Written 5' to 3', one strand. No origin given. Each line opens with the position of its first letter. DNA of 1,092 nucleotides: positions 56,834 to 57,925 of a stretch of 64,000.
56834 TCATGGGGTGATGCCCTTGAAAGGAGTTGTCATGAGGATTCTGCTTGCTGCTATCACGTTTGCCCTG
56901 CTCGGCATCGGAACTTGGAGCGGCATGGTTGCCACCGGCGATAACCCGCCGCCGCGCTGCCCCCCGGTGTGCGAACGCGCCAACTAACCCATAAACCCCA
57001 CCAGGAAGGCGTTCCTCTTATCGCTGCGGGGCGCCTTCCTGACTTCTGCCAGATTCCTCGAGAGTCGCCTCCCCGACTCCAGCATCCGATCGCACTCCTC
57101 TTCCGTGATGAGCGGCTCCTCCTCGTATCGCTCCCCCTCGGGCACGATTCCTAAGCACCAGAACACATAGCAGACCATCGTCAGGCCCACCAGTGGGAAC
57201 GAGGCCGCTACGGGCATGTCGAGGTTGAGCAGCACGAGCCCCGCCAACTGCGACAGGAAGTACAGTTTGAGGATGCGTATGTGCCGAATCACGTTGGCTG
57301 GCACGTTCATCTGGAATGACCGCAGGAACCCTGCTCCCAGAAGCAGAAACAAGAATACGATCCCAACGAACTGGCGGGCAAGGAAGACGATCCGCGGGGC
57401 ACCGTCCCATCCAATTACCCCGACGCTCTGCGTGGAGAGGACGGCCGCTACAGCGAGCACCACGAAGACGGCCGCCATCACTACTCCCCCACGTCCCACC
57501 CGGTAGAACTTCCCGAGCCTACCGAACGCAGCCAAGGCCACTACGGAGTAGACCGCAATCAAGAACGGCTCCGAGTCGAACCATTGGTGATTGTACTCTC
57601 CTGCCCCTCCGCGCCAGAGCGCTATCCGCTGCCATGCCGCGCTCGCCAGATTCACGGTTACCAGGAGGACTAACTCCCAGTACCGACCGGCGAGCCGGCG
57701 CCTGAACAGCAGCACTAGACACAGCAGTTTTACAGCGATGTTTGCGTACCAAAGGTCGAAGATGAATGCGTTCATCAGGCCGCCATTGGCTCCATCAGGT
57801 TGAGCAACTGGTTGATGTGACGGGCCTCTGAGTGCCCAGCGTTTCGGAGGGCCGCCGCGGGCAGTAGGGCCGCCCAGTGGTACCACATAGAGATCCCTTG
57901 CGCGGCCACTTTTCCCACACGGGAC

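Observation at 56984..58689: Repressor-coupled pair (155-aa soluble protein + 263-aa polytopic membrane protein) laid out like lambda cI-rexA-rexB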

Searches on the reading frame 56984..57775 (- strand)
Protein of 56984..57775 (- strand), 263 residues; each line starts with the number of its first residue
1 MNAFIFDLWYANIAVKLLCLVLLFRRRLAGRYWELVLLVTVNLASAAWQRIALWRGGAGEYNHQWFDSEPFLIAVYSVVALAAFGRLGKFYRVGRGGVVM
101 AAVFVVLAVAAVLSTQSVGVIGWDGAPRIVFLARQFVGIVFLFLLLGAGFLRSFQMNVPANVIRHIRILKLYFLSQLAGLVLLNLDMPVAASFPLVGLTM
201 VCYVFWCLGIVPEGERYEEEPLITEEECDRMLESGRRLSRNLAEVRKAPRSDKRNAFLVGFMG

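Call 6: search_protein_families(library=pfam, proteins=[window:56984-57775:-], max_evalue=0.1)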
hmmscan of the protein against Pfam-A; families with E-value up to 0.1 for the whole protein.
window:56984-57775:- (263 aa): 0 families

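Call 7: search_protein_families(library=phrogs, proteins=[window:56984-57775:-], max_evalue=0.1)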
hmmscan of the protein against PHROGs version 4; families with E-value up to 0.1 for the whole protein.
window:56984-57775:- (263 aa): 0 families

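Call 8: search_protein_families(library=padloc, proteins=[window:56984-57775:-], max_evalue=0.1)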
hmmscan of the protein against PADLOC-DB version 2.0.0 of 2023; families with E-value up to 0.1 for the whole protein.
window:56984-57775:- (263 aa): 0 families

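Call 12: find_homologous_proteins(query=window:56984-57775:-, max_evalue=0.01)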
Query window:56984-57775:- (263 aa): 3 proteins with E <= 0.01 among 6515 candidates.
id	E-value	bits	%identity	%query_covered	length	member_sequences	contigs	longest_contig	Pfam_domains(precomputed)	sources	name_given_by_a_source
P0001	1.0e-167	574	100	100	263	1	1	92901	-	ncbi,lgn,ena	-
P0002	1.1e-88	315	65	84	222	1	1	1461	-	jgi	-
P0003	1.0e-77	279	53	95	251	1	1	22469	-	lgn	-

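Call 13: find_encoding_contigs(protein=P0003, flank=10000)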
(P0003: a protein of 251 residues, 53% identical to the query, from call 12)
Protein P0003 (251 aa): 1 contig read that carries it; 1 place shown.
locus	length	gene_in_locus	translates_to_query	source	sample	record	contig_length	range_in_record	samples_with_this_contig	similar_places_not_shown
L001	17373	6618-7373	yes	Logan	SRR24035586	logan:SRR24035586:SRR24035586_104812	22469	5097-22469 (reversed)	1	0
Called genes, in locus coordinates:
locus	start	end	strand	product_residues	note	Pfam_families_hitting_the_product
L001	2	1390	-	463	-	?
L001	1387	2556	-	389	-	-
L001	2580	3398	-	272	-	PF12705:PDDEXK_1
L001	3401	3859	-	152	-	-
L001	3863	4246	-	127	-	-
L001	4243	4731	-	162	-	-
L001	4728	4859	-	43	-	-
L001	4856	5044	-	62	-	-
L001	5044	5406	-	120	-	-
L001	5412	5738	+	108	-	-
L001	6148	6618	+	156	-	-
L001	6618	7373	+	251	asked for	-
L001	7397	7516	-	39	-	-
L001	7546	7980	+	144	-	-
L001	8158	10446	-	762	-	PF15892:BNR_4, PF13385:Laminin_G_3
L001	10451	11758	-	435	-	-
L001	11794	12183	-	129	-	-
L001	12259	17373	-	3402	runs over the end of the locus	?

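Call 14: find_encoding_contigs(protein=P0002, flank=10000)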
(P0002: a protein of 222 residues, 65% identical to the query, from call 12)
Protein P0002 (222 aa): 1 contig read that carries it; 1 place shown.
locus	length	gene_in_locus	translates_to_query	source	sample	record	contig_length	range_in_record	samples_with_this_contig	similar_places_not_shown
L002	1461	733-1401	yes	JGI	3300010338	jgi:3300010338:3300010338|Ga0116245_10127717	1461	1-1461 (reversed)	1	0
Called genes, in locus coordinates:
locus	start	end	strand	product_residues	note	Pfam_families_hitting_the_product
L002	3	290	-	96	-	?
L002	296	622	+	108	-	-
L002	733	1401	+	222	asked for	-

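Call 15: find_encoding_contigs(protein=P0001, flank=10000)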
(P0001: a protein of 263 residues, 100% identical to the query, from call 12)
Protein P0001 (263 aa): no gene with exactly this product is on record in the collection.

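Call 39: search_protein_representatives(alignment_id=A2)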
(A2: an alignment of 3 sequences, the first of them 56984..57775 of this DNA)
Query: 3 sequences, 259 profile positions. Proteins with E-value up to 0.001 (for the whole library): 175; up to 1e-10: 33; up to 1e-30: 1. The best 150 are listed.
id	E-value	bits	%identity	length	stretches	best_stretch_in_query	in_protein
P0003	2.9e-139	479.0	-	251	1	1-250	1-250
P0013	7.0e-29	117.2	-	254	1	1-251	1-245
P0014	1.0e-24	103.6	-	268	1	5-241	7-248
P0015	5.7e-23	97.8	-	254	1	2-237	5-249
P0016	6.2e-23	97.7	-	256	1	10-248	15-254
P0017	3.5e-21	92.0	-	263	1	1-246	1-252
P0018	9.0e-20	87.4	-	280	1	4-246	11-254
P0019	5.3e-19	84.8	-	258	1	5-230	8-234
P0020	1.4e-17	80.2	-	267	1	5-217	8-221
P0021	5.1e-17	78.4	-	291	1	4-231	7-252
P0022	3.0e-16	75.8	-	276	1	6-240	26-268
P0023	3.2e-16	75.7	-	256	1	5-236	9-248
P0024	1.1e-15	74.0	-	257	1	6-229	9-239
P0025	5.5e-15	71.7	-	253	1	6-247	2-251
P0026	4.8e-14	68.6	-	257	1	5-241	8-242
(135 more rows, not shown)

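Call 43: search_protein_families(library=pfam, alignment_id=A6, max_evalue=0.1)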
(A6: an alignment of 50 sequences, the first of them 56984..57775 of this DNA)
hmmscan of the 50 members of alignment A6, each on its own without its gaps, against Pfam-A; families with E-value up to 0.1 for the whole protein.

A. member 1, window:56984-57775:- (263 aa): 0 families

B. families by the number of members that match (of 50 scanned): 10 families
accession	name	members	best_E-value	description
PF22251.1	PFF1_TM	1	0.00062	Vacuolar membrane protease, transmembrane domain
PF10204.14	DuoxA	1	0.0036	Dual oxidase maturation factor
PF07695.17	7TMR-DISM_7TM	1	0.0044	7TM diverse intracellular signalling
PF13493.11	DUF4118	1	0.02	Domain of unknown function (DUF4118)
PF05392.16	COX7B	1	0.034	Cytochrome C oxidase chain VIIB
PF15013.11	CCSMST1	1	0.036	CCSMST1 family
PF10907.13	DUF2749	1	0.052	Protein of unknown function (DUF2749)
PF11289.13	bCoV_viroporin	1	0.063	Betacoronavirus viroporin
PF15586.11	Imm8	1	0.083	Immunity protein 8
PF10693.14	DUF2499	1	0.098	Protein of unknown function (DUF2499)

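Call 44: search_solved_structures(query=A6, max_evalue=10)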
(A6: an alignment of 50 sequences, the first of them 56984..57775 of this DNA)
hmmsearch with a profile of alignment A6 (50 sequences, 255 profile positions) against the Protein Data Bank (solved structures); distinct sequences matched with E-value up to 10: 3.
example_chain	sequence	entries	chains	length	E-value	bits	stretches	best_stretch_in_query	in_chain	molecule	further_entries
6hum_G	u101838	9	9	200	0.0029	20.1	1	142-226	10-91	NADH dehydrogenase subunit 6 | NADH-quinone oxidoreductase subunit J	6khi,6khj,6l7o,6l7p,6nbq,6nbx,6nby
9uas_J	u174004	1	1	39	0.051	16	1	59-94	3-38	PsaJ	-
9v7t_J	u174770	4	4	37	0.086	15.3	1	60-94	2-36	Photosystem I reaction center subunit IX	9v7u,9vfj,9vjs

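Call 46: find_encoding_contigs(protein=P0013, flank=6000, max_places=3)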
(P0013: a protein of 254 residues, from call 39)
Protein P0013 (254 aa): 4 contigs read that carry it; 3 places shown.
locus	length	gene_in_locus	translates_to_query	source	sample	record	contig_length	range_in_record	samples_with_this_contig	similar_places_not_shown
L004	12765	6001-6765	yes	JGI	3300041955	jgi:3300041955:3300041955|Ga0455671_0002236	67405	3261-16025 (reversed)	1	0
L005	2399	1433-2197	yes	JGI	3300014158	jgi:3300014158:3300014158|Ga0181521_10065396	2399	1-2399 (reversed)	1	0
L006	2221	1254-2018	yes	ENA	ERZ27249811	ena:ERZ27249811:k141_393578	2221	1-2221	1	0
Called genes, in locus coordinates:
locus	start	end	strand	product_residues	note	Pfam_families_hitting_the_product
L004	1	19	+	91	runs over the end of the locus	PF05016:ParE_toxin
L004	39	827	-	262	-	-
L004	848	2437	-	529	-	PF00389:2-Hacid_dh, PF02826:2-Hacid_dh_C, PF19304:PGDH_inter, PF01842:ACT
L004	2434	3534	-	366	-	PF00266:Aminotran_5, PF01053:Cys_Met_Meta_PP (weak)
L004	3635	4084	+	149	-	PF09424:YqeY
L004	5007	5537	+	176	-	PF13384:HTH_23 (weak)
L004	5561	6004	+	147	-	-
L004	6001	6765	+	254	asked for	-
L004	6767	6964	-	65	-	-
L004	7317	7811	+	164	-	PF01797:Y1_Tnp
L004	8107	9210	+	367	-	PF04055:Radical_SAM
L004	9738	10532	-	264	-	PF00106:adh_short, PF08659:KR, PF01370:Epimerase (weak), PF13561:adh_short_C2, PF23441:SDR (weak)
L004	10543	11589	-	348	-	-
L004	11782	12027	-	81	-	-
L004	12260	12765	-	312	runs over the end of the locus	-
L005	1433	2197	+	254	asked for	-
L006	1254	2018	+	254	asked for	-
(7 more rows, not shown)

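Call 49: find_encoding_contigs(protein=P0014, flank=6000, max_places=3)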
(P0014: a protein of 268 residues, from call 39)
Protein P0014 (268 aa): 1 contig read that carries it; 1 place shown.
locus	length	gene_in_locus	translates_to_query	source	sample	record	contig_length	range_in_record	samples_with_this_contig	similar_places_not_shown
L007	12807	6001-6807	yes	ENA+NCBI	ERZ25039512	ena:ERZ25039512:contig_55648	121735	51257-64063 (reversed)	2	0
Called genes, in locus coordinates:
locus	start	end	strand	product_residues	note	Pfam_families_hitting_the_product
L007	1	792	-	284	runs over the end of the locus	PF01497:Peripla_BP_2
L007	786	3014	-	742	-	PF13620:CarboxypepD_reg, PF07715:Plug, PF00593:TonB_dep_Rec_b-barrel, PF14905:OMP_b-brl_3 (weak)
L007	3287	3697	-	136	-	PF00072:Response_reg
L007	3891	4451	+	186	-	-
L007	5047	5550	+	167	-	-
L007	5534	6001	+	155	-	-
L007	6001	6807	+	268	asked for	-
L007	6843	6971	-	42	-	-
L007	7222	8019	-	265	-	-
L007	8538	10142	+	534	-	PF00089:Trypsin, PF13365:Trypsin_2, PF00595:PDZ, PF13180:PDZ_2, PF17820:PDZ_6, PF00595:PDZ (weak), PF13180:PDZ_2, PF17820:PDZ_6 (weak), +1 more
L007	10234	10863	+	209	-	PF01471:PG_binding_1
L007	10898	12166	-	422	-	PF13482:RNase_H_2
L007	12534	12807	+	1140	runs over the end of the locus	PF13620:CarboxypepD_reg, PF13715:CarbopepD_reg_2 (weak), PF25183:OMP_b-brl_4, PF00593:TonB_dep_Rec_b-barrel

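Call 50: find_encoding_contigs(protein=P0022, flank=6000, max_places=3)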
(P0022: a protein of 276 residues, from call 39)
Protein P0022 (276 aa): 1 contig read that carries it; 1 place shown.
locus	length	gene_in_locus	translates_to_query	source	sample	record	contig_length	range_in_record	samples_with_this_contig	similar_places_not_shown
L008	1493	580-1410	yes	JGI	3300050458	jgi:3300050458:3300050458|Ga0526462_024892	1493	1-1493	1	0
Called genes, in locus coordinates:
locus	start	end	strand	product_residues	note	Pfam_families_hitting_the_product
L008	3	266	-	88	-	?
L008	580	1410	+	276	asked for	-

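Call 65: predict_structure(alignment_id=A6)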
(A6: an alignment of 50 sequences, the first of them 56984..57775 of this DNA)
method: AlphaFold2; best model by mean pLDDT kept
length: 263 residues; sequences in the alignment: 50
mean_pLDDT: 90.5   pTM: 0.83
mean pLDDT of the five models: 90.5, 89.9, 88.9, 88.6, 88.1
residues with pLDDT >= 90: 188; 70-90: 57; 50-70: 18; < 50: 0
segments of 3 or more residues with pLDDT < 50: none
pLDDT, mean of each block of 10 residues (from residue 1): 90 98 98 98 96 96 92 95 92 79 85 75 71 90 93 91 97 96 92 96 98 94 93 96 89 67 70
secondary structure, 60 per line:
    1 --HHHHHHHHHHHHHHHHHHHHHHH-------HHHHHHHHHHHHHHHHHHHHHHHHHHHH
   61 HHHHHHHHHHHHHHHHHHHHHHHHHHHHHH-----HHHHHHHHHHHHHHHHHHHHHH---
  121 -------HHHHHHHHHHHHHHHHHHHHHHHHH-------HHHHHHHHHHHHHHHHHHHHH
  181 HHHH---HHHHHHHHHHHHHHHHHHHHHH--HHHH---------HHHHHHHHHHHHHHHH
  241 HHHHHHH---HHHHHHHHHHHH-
elements in order: H3-25 H33-90 H96-117 H128-152 H160-184 H188-209 H212-215 H225-247 H251-262

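Call 69: fold_search(model_id=the predicted structure, library=pdb)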
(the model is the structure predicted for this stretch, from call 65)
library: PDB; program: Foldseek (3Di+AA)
matches with E <= 10: 284; with E <= 0.001: 0
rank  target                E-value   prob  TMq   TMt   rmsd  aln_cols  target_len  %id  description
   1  8iep_D                7.7e-02  1.00  0.50  0.47  14.2       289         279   14  Cryo-EM structure of GPR156C/D of G-protein free GPR156 (local refine) (released 2024-02-14)
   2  8jcv_2                7.7e-02  1.00  0.42  0.19   7.6       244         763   11  Cryo-EM structure of mGlu2-mGlu3 heterodimer in presence of LY341495 (dimerization mode II) (released 2023-06-21)
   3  9jqx_A                9.3e-02  1.00  0.46  0.21   9.3       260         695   10  CGP54626-bound-DGABAB (released 2025-10-01)
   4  6wzg_R                1.4e-01  0.97  0.40  0.30   9.3       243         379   14  Human secretin receptor Gs complex (released 2020-08-12)
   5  6wiv_B                1.7e-01  0.99  0.48  0.23   8.8       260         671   12  Structure of human GABA(B) receptor in an inactive state (released 2020-07-01)
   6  8flq_R                2.0e-01  0.87  0.36  0.28  14.8       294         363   14  Human PTH1R in complex with PTH(1-34) and Gs (released 2023-04-26)
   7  8haf_R                2.7e-01  0.90  0.39  0.30  14.9       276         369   13  PTHrP-PTH1R-Gs complex (released 2022-12-21)
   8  7wxu_R                2.9e-01  0.93  0.42  0.40   9.1       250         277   16  GPR110/Gq complex (released 2022-09-28)
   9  9jr2_R                3.3e-01  0.90  0.40  0.32  16.1       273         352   12  Cryo-EM structure of PTH-PTH1R-Gq (upright state) (released 2024-10-16)
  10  8e3x_R                3.5e-01  0.90  0.43  0.33  12.9       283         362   12  Cryo-EM structure of the PAC1R-PACAP27-Gs complex (released 2022-11-23)
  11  8wgc_A                3.5e-01  0.87  0.39  0.17   7.8       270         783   10  heterodimer of mGlu2 and mGlu4 bound with mGlu2 agonist LY379268 (released 2024-11-27)
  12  8jru_R                3.7e-01  0.84  0.40  0.40  19.1       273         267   16  Cryo-EM structure of the glucagon receptor bound to beta-arrestin 1 in ligand-free state (released 2023-08-16)
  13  7eb2_D                4.0e-01  0.98  0.51  0.23   8.8       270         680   14  Cryo-EM structure of human GABA(B) receptor-Gi protein complex (released 2021-05-05)
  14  8jrv_R                4.2e-01  0.91  0.45  0.39  17.3       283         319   12  Cryo-EM structure of the glucagon receptor bound to glucagon and beta-arrestin 1 (released 2023-08-16)
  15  9lxr_R                4.2e-01  0.87  0.41  0.37   8.2       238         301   14  A Cryo-EM structure of LA-PTH-PTH1R-Beta-arrestin1 complex (state 1 conformation) (released 2025-09-10)
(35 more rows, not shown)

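Call 70: fold_search(model_id=the predicted structure, library=viral)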
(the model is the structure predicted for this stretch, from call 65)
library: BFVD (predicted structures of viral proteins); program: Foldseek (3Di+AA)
matches with E <= 10: 136; with E <= 0.001: 0
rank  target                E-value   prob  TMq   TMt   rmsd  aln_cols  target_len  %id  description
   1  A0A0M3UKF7            3.3e-02  1.00  0.48  0.49  15.8       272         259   13  Uncharacterized protein [Mycobacterium phage Archie]
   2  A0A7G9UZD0            1.0e-01  0.99  0.44  0.47   6.4       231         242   14  Membrane protein [Gordonia Phage Sephiroth]
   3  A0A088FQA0            1.3e-01  0.97  0.40  0.43  13.4       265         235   15  (no name in the UniProt tables at hand)
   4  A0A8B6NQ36            3.2e-01  0.90  0.38  0.37   7.8       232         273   10  G-protein coupled receptor 12 [Elephant endotheliotropic herpesvirus 1A]
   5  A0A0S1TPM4            3.4e-01  0.93  0.45  0.30  16.0       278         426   12  Protein E2A [Elephant endotheliotropic herpesvirus 4]
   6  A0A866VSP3            4.4e-01  0.82  0.41  0.33  18.6       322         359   11  G protein-coupled receptor-4B [Elephant endotheliotropic herpesvirus 3A]
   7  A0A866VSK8            4.9e-01  0.80  0.40  0.34   8.3       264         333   14  G protein-coupled receptor-4 [Elephant endotheliotropic herpesvirus 3A]
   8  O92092                5.1e-01  0.89  0.47  0.30  14.1       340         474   16  PR78 [Rat cytomegalovirus (strain Maastricht)]
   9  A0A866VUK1            5.3e-01  0.66  0.36  0.35   8.0       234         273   14  G protein coupled receptor 3 [Elephant endotheliotropic herpesvirus 1A]
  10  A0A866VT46            6.7e-01  0.66  0.37  0.34  15.3       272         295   12  G protein coupled receptor 4B [Elephant endotheliotropic herpesvirus 1A]
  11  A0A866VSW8            7.3e-01  0.72  0.40  0.34   8.3       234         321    9  G protein-coupled receptor-4A [Elephant endotheliotropic herpesvirus 3A]
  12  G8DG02                8.0e-01  0.80  0.39  0.46   7.5       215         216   10  (no name in the UniProt tables at hand)
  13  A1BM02                9.2e-01  0.72  0.43  0.30  12.4       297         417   11  Ov5 [Ovine gammaherpesvirus 2]
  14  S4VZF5                1.2e+00  0.25  0.22  0.29  17.8       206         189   14  Uncharacterized protein [Pandoravirus salinus]
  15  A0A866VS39            1.3e+00  0.35  0.35  0.31  10.0       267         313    7  G protein-coupled receptor-6.2 [Elephant endotheliotropic herpesvirus 3A]
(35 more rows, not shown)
